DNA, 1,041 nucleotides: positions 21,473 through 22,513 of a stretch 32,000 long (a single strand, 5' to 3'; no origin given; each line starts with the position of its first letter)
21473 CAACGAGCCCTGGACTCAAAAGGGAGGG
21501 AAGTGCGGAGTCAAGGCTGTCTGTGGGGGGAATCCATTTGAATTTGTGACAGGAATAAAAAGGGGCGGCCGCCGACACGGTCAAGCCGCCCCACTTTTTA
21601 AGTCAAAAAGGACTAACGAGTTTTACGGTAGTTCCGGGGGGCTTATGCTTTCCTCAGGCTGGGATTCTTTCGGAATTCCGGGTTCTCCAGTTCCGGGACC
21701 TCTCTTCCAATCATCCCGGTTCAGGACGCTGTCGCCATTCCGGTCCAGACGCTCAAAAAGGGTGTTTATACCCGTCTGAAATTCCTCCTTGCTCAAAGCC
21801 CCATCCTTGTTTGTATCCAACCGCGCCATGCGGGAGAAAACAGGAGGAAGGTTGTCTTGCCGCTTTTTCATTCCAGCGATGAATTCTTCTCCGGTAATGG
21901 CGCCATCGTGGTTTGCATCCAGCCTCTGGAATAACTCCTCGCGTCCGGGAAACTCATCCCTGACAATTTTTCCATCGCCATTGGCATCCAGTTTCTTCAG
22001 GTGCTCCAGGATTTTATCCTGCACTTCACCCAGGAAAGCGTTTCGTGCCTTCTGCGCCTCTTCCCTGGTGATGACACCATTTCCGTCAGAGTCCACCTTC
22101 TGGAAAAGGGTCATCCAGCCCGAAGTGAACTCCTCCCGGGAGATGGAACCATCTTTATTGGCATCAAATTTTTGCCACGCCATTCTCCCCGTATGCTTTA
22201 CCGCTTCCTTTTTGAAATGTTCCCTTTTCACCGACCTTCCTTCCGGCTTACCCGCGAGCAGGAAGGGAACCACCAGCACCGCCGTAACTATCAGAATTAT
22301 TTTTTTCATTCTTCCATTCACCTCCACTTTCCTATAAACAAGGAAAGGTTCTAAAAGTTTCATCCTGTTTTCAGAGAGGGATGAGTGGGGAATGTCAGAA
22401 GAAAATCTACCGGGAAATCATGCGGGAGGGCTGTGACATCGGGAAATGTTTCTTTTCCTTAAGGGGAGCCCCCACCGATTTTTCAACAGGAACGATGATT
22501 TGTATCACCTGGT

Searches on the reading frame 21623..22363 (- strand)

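Call 59: search_protein_families(library=pfam, proteins=[window:21623-22363:-], max_evalue=0.001)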
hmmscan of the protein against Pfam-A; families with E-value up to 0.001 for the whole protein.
window:21623-22363:- (246 aa): 9 families
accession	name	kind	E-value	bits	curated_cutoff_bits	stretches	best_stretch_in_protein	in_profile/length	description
PF00036.39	EF-hand_1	-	1.7e-30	102.7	25.4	2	61-85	4-28/29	EF hand domain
PF13202.12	EF-hand_5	-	2.5e-30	102.9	25.9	3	143-163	3-23/25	EF hand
PF13405.12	EF-hand_6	-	4.1e-27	91.7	25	1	143-167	4-28/30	EF-hand domain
PF13499.12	EF-hand_7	-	2.6e-26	92.2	30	2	143-197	6-64/67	EF-hand domain pair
PF13833.12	EF-hand_8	-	1.4e-10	41.1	28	0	143-167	29-53/54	EF-hand domain pair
PF10591.15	SPARC_Ca_bdg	-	6.9e-09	36.4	22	0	83-138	58-110/113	Secreted protein acidic and rich in cysteine Ca binding region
PF00404.24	Dockerin_1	-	3.9e-06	27.4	22.9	0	91-133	3-44/57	Dockerin type I domain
PF22592.2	FCaBP_EF-hand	-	3.6e-05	24.4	27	0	141-166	17-42/93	FCaBP EF-hand domain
PF05901.16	Excalibur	-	5.9e-05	23.8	22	0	123-131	24-32/36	Excalibur calcium-binding domain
